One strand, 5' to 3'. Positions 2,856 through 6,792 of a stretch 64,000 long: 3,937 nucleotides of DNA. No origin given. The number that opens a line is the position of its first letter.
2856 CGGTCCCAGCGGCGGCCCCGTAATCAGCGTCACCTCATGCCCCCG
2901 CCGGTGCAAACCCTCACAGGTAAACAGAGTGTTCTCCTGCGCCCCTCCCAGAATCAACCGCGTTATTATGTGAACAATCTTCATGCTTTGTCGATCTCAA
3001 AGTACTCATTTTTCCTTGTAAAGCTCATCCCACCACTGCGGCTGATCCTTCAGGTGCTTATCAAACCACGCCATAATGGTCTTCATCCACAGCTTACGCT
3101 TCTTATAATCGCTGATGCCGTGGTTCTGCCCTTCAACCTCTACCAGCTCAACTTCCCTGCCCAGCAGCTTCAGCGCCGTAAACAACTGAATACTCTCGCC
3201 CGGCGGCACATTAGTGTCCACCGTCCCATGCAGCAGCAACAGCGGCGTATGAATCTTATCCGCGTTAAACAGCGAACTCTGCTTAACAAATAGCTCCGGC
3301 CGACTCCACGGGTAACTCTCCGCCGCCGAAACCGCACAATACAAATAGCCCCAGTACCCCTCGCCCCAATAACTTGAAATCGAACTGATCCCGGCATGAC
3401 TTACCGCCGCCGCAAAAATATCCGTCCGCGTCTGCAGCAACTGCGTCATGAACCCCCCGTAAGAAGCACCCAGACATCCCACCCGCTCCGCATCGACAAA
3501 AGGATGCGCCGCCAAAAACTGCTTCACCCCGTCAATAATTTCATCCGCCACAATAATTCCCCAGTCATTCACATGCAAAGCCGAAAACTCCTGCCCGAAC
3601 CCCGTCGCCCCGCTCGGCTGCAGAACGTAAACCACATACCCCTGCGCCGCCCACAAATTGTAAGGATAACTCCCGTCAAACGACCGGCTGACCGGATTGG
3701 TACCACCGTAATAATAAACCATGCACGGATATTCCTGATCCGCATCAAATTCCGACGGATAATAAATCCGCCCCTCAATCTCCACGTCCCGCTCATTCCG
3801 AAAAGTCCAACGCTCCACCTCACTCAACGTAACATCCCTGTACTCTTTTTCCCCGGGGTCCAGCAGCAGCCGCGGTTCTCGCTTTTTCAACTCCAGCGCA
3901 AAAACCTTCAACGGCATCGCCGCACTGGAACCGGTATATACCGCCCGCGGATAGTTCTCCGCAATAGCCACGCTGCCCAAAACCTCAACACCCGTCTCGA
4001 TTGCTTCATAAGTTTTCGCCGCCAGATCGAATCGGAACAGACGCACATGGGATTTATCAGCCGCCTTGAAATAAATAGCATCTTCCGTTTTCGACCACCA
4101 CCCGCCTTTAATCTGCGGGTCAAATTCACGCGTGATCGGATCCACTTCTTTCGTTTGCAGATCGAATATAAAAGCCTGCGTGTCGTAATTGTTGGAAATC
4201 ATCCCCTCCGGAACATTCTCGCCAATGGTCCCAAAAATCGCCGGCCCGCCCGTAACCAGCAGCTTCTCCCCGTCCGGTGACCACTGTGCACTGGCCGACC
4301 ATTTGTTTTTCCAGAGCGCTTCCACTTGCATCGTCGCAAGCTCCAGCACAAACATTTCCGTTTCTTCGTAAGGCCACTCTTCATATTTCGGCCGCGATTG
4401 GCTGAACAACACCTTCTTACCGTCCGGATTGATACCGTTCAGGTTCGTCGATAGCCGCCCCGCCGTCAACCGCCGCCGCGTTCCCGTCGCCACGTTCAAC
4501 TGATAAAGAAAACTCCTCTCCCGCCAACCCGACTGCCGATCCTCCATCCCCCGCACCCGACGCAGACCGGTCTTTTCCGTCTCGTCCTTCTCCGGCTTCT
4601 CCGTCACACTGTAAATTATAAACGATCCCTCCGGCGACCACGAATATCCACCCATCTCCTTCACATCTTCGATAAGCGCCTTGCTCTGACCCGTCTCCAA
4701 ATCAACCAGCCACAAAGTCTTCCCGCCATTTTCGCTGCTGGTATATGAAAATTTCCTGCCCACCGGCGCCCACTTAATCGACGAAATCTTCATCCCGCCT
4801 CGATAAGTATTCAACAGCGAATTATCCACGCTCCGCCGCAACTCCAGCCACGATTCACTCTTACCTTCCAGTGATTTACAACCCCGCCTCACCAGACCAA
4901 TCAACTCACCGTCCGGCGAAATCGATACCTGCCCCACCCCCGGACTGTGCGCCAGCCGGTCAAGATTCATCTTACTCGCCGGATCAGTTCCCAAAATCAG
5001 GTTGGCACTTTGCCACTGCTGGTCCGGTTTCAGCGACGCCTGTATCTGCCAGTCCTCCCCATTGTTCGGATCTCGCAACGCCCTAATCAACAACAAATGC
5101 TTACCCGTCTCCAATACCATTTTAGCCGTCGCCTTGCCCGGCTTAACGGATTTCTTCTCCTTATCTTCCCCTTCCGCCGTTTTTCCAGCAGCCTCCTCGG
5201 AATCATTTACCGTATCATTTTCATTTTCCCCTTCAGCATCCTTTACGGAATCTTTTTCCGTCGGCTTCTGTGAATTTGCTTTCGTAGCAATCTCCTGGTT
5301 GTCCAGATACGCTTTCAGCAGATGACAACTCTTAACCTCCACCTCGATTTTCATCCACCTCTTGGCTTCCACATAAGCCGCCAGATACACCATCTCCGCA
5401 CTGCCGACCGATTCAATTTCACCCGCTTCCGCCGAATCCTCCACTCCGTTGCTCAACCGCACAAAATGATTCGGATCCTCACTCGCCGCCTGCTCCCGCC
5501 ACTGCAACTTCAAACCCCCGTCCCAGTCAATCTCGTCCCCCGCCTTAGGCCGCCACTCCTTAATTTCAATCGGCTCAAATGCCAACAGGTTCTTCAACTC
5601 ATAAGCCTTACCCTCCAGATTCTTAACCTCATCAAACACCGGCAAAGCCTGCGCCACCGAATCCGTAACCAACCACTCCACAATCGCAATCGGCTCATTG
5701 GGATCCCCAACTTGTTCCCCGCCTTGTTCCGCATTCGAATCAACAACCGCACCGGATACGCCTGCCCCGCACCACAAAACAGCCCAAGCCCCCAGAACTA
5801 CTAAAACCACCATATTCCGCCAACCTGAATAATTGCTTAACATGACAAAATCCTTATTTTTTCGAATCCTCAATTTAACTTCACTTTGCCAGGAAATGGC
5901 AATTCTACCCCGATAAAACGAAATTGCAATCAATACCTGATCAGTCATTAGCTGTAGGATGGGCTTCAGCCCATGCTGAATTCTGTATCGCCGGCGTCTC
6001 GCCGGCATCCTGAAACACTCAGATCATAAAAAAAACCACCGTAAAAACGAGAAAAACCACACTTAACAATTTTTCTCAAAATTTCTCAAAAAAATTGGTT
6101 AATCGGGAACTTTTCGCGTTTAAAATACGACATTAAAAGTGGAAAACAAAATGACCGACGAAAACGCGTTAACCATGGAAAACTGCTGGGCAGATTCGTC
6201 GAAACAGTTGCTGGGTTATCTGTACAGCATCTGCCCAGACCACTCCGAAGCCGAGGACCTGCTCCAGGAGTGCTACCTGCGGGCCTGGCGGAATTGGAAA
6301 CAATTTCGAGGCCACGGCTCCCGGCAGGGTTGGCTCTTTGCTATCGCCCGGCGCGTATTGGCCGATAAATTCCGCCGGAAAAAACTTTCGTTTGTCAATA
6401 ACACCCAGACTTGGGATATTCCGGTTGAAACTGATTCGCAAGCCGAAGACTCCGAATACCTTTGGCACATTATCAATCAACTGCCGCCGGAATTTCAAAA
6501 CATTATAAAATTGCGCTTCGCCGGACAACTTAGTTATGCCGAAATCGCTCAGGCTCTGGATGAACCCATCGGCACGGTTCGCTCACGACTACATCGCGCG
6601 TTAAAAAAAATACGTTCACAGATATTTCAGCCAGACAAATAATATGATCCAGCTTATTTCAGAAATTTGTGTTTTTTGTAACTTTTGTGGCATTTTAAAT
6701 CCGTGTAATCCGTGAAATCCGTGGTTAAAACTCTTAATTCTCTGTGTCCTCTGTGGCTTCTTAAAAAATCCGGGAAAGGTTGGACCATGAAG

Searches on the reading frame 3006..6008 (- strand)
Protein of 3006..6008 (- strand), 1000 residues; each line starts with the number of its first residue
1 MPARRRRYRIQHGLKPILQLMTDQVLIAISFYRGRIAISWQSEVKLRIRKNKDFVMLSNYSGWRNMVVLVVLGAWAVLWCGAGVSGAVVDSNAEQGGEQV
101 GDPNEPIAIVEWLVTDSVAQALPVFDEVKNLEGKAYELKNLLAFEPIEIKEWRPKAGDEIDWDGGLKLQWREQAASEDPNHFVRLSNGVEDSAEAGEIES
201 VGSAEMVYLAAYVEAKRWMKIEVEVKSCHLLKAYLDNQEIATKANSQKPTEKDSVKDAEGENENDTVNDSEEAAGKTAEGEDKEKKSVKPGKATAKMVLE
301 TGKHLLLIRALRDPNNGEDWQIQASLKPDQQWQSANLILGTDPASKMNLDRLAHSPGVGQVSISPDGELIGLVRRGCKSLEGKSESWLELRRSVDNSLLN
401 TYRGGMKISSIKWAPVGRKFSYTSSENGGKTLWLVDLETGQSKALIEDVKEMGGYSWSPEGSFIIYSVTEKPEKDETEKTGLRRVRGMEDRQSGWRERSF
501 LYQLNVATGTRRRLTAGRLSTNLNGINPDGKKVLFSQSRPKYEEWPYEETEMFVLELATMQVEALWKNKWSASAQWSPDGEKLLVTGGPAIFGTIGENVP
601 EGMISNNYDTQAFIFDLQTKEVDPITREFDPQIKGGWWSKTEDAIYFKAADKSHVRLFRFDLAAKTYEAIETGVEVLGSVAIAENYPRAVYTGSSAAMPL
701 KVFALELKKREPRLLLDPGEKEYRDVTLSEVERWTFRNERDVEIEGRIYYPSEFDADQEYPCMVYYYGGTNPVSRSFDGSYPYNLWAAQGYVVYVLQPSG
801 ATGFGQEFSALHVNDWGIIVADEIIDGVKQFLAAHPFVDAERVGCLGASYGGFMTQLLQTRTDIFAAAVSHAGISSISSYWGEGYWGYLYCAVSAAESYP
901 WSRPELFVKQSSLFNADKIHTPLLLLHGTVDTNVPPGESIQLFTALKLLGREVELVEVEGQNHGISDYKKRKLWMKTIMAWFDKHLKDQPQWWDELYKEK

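Call 7: search_protein_families(library=pfam, proteins=[window:3006-6008:-])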
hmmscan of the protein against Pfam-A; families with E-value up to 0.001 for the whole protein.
window:3006-6008:- (1000 aa): 7 families
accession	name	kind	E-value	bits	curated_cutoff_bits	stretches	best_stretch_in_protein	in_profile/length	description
PF00326.27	Peptidase_S9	-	3.9e-42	144.6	22.6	1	784-988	8-212/213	Prolyl oligopeptidase family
PF02129.25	Peptidase_S15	-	5.1e-08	33.4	23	1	743-883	4-139/262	X-Pro dipeptidyl-peptidase (S15 family)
PF00930.27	DPPIV_N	-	2.6e-06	26.8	22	0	528-666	2-136/354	Dipeptidyl peptidase IV (DPP IV) N-terminal region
PF12146.15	Hydrolase_4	-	1.3e-05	25.1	27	0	914-964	185-233/239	Serine aminopeptidase, S33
PF08840.17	BAAT_C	-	0.00016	22.2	20.9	0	830-875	11-56/210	BAAT / Acyl-CoA thioester hydrolase C terminal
PF25174.1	Beta-prop_THOC3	-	0.00029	20.4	305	0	407-467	48-106/272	THOC3 beta-propeller domain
PF05448.18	AXE1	-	0.00065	19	21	0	726-852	51-187/321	Acetyl xylan esterase (AXE1)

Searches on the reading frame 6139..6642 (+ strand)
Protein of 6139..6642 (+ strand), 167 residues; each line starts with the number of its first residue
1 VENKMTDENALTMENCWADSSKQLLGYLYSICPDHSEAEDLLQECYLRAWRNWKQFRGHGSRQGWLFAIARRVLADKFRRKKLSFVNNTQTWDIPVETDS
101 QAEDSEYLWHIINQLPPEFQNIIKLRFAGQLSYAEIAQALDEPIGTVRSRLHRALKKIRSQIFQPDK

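Call 7: search_protein_families(library=pfam, proteins=[window:6139-6642:+])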
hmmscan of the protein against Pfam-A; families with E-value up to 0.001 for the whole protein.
window:6139-6642:+ (167 aa): 3 families
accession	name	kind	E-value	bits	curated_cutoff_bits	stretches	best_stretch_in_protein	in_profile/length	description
PF04542.20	Sigma70_r2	-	5.4e-16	58.6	24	1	22-82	7-69/71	Sigma-70 region 2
PF08281.18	Sigma70_r4_2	-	2.3e-15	56.4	25.7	1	106-158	2-54/54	Sigma-70, region 4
PF04545.22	Sigma70_r4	-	6.7e-14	51.6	24.1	1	112-159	2-49/50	Sigma-70, region 4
